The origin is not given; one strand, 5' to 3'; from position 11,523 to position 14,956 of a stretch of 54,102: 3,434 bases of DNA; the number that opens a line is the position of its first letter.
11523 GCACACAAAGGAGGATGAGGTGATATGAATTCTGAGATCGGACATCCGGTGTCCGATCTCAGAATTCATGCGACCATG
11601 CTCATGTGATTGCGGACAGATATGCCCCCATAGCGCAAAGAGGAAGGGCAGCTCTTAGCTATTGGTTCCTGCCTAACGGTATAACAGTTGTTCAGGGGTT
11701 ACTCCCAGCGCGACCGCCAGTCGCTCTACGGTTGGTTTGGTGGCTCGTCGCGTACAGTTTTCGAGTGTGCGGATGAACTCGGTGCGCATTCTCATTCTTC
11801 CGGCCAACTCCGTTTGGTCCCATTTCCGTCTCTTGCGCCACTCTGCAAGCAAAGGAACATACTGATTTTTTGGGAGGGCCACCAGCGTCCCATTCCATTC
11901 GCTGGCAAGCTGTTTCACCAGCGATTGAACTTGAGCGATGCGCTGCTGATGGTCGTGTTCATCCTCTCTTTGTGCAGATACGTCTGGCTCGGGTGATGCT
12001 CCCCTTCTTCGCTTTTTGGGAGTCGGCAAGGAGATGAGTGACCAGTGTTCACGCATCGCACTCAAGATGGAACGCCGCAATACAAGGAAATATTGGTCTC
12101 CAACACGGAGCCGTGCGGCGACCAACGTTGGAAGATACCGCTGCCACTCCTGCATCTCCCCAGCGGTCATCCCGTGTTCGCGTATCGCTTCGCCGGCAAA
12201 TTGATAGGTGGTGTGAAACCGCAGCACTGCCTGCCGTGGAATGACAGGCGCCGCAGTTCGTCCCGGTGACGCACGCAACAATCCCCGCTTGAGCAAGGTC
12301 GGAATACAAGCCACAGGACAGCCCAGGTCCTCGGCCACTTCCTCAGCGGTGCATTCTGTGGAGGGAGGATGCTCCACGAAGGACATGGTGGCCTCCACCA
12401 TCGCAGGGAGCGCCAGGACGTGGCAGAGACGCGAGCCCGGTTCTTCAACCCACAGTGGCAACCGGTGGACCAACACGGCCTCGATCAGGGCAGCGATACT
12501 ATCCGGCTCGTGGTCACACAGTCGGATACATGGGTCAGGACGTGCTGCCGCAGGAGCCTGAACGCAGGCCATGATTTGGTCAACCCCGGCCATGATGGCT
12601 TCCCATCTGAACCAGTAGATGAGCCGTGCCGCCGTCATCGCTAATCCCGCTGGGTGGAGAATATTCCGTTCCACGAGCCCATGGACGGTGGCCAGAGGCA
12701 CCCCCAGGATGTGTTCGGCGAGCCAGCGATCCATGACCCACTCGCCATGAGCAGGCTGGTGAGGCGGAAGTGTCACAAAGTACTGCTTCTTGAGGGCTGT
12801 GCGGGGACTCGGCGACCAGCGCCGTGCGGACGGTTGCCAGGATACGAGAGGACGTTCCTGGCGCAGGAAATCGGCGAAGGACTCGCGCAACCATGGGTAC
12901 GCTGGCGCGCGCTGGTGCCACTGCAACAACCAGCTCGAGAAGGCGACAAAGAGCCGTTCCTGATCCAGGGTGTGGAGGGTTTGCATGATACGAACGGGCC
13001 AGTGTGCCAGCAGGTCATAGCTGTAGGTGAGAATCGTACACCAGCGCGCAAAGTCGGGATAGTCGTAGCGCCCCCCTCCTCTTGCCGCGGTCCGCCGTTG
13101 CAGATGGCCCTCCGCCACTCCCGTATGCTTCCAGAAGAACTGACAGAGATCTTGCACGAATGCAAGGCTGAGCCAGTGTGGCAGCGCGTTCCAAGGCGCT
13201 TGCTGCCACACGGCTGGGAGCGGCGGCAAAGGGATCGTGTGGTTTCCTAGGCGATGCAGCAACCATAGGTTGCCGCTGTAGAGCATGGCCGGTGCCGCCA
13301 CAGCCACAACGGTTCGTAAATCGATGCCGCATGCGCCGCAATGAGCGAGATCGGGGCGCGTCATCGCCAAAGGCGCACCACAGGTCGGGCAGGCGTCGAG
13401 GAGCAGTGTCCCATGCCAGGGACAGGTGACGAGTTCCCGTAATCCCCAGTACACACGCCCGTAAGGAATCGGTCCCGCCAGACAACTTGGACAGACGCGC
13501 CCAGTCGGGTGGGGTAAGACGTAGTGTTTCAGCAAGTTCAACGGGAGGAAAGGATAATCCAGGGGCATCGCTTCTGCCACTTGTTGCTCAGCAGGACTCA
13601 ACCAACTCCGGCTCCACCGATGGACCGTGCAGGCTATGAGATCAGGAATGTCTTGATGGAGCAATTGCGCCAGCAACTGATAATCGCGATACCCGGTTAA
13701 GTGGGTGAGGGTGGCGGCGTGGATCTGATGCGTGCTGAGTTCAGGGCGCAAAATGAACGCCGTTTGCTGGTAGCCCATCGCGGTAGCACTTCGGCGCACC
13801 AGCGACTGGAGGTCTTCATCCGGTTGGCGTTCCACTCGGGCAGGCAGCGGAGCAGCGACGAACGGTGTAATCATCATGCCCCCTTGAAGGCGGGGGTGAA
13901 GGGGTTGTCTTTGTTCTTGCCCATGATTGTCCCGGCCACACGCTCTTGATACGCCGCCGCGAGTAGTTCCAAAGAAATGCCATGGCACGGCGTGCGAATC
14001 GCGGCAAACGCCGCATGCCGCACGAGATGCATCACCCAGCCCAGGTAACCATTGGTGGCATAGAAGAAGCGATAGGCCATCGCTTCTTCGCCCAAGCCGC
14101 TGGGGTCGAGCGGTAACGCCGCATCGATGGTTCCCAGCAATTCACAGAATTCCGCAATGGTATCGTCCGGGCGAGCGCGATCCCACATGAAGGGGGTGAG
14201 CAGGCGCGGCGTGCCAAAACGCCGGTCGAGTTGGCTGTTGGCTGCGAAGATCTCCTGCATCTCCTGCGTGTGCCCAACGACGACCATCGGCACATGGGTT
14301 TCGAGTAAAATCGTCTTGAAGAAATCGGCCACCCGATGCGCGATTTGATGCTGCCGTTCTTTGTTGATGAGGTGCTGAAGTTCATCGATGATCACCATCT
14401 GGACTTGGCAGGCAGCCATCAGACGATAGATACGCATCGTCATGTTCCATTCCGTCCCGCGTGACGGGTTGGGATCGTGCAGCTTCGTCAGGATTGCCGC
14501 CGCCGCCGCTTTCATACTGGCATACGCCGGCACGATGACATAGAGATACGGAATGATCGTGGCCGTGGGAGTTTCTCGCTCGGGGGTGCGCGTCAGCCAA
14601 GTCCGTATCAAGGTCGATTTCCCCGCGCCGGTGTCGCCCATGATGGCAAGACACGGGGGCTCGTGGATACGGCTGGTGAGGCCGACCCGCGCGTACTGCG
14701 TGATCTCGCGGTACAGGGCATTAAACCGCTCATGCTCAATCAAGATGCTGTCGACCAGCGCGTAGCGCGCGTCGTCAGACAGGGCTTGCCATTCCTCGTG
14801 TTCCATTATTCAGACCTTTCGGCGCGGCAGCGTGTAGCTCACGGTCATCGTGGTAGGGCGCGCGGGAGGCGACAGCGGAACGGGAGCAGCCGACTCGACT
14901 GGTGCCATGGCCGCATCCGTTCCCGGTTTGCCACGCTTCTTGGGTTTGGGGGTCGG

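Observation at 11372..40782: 29.4-kb Tn7-like transposon with exact ends and a 5-bp target-site duplication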

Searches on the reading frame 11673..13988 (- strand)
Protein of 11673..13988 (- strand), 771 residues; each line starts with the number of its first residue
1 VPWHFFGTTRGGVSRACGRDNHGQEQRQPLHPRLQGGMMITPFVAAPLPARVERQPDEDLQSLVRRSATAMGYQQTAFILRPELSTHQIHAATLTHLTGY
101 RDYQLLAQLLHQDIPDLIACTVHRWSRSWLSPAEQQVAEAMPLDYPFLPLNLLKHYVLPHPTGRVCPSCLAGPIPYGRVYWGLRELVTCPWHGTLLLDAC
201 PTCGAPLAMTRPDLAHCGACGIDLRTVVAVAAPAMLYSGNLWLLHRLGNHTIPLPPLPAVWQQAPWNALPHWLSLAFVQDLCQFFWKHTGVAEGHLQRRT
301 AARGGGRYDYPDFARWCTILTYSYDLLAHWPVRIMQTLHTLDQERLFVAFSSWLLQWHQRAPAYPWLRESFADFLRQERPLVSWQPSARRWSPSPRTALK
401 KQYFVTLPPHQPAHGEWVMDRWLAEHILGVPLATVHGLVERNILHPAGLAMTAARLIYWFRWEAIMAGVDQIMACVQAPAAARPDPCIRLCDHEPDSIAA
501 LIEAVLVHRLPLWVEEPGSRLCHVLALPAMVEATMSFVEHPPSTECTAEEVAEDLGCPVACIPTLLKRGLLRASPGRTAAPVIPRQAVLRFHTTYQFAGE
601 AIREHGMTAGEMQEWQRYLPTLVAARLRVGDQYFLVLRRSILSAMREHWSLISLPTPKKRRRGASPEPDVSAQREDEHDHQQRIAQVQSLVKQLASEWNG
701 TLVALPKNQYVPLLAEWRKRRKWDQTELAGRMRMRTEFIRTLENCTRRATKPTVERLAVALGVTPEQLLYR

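Call 9: search_protein_families(library=pfam, proteins=[window:11673-13988:-])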
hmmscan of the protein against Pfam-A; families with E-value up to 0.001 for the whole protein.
window:11673-13988:- (771 aa): 3 families
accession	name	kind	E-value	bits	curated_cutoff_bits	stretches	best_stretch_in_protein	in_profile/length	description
PF06527.16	TniQ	-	6.7e-09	36.9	27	1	49-196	1-142/142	TniQ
PF13560.12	HTH_31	-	4.9e-08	33.6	27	1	713-767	5-60/64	Helix-turn-helix domain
PF01381.28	HTH_3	-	1.6e-05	25.3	23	1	714-768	1-55/55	Helix-turn-helix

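Call 13: search_protein_families(library=ncbifam, proteins=[window:11673-13988:-], max_evalue=0.01)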
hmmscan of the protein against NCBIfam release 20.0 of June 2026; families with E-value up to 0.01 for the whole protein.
window:11673-13988:- (771 aa): 1 family
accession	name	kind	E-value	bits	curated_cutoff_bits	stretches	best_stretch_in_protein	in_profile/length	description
TIGR03070.1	couple_hipB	subfamily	0.0018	18.2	71.65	1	714-763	7-56/58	type II toxin-antitoxin system Y4mF family antitoxin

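Call 67: find_homologous_proteins(query=window:11673-13988:-, max_evalue=1e-8)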
Query window:11673-13988:- (771 aa): 1 proteins with E <= 1e-8 among 8000 candidates.
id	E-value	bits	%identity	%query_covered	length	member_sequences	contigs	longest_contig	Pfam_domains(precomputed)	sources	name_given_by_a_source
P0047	0.0e+0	1716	100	95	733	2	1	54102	PF01381.29,PF06527.17,PF13560.13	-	-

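Call 68: search_solved_structures(query=window:11673-13988:-, max_evalue=1)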
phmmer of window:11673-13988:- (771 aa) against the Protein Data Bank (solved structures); distinct sequences matched with E-value up to 1: 8.
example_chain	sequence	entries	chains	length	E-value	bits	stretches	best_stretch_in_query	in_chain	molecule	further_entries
7u5d_I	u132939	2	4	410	2.4e-06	29.3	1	165-232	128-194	TniQ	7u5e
8rdu_C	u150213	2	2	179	0.00047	21.7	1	118-220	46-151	TniQ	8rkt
7n6i_A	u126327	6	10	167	0.00048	21.7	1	118-220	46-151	TniQ (Homology model) | TniQ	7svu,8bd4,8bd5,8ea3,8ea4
7oxd_A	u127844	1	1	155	0.00048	21.7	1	118-220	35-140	ShTniQ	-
30ga_I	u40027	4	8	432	0.00051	21.6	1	148-226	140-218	TniQ.1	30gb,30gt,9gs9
8v32_J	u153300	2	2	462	0.24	12.8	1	171-222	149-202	TnsD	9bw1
3kxa_A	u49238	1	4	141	0.76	11.1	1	717-767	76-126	Putative uncharacterized protein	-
3wwl_A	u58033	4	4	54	0.84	11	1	197-227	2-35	Alpha-aminoadipate carrier protein LysW | OrfF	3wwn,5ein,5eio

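Call 84: search_protein_representatives(protein=P0047)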
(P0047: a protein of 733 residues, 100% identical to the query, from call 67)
Query: 733 residues. Proteins with E-value up to 0.001 (for the whole library): 1297; up to 1e-10: 97; up to 1e-30: 9. The best 150 are listed.
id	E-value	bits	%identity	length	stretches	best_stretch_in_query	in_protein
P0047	0.0e+00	1715.8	100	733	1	1-733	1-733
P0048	1.2e-45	172.7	33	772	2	7-223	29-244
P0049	2.0e-40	155.4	35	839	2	8-188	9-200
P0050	2.0e-39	152.0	32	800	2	8-338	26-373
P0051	3.5e-36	141.3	35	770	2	8-226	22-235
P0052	6.1e-36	140.5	34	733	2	8-213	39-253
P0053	1.1e-33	133.1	31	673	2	8-247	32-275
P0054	4.3e-33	131.1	34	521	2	8-210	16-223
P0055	3.1e-32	128.3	32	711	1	8-338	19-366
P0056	2.1e-29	118.9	32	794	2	8-183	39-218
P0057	1.3e-28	116.3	38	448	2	2-200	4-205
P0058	3.1e-28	115.1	35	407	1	3-242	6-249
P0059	4.5e-28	114.5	37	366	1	8-212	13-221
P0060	5.8e-26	107.5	38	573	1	7-211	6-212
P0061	7.1e-26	107.3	31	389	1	6-338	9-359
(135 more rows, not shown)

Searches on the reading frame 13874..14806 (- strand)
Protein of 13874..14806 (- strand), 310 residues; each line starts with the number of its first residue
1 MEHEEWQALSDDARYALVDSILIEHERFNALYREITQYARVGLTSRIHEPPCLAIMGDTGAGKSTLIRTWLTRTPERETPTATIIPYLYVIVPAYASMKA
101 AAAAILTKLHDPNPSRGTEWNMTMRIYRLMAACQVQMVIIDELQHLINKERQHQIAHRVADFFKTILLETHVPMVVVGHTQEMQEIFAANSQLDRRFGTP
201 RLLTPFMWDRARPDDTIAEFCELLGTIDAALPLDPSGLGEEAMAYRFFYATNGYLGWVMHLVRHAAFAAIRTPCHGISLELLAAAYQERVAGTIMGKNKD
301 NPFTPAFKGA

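Call 9: search_protein_families(library=pfam, proteins=[window:13874-14806:-])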
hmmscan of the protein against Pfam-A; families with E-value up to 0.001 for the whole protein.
window:13874-14806:- (310 aa): 5 families
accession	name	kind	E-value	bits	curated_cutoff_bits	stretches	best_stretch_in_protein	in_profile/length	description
PF05621.17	TniB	-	2.4e-27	96.1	22.4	1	45-200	30-182/189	Bacterial TniB protein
PF13401.12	AAA_22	-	4.9e-16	59.7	27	1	49-186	4-129/130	AAA domain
PF20703.3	nSTAND1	-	3e-06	27.6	27.1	1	43-198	26-178/379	Novel STAND NTPase 1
PF13191.12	AAA_16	-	1.6e-05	25.9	32.6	1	45-119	19-100/167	AAA ATPase domain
PF09848.15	SLFN-g3_helicase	-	9.2e-05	22.3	24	1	53-184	4-128/354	Schlafen group 3, DNA/RNA helicase domain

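Call 13: search_protein_families(library=ncbifam, proteins=[window:13874-14806:-], max_evalue=0.01)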
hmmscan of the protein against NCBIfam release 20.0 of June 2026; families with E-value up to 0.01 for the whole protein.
window:13874-14806:- (310 aa): 9 families
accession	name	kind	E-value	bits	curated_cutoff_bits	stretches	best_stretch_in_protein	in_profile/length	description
TIGR02928.1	TIGR02928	subfamily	3.1e-05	23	181.3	1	48-153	38-148/366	orc1/cdc6 family replication initiation protein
TIGR04521.1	ECF_ATPase_2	equivalog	0.0012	18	330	1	32-68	10-49/279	energy-coupling factor transporter ATPase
NF038308.1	RNA_repair_RtcR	equivalog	0.0012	17.8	650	0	8-69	169-223/530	RNA repair transcriptional activator RtcR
NF052589.1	ArlH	equivalog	0.0029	17.4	215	0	116-177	97-159/229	archaellum protein ArlH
TIGR04520.1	ECF_ATPase_1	equivalog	0.0049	16.3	315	0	28-69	6-47/269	energy-coupling factor transporter ATPase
NF041065.1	DpdH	equivalog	0.0066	14.9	450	1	53-156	69-166/1014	protein DpdH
NF010059.0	PRK13536.1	equivalog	0.0067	15.2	549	0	43-117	62-132/342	nodulation factor ABC transporter ATP-binding protein NodI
NF001623.0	PRK00411.1-1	equivalog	0.0083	14.9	311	1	49-156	57-166/411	ORC1-type DNA replication protein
NF000355.4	ribo_prot_ABC_F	equivalog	0.0086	15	380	1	46-124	24-82/499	ribosomal protection-like ABC-F family protein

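Call 69: search_solved_structures(query=window:13874-14806:-, max_evalue=0.01)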
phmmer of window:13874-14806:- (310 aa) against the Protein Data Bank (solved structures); distinct sequences matched with E-value up to 0.01: 5.
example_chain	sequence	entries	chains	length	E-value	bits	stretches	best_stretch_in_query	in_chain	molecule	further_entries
7rzy_1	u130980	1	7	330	4.2e-26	95.2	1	44-278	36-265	Tn6677 Vibrio cholerae transposon TnsC (VchTnsC)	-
7ufi_1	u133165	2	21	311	9.4e-26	94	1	44-278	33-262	VchTnsC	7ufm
30ga_K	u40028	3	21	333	6.2e-08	35.5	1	48-180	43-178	AAA+ ATPase domain-containing protein | TnsC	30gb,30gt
8rdu_D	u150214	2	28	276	0.0044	19.6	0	54-269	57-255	ShTnsC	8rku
7m99_A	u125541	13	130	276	0.0044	19.6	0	54-269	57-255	TnsC | ShTnsC | TnsC filament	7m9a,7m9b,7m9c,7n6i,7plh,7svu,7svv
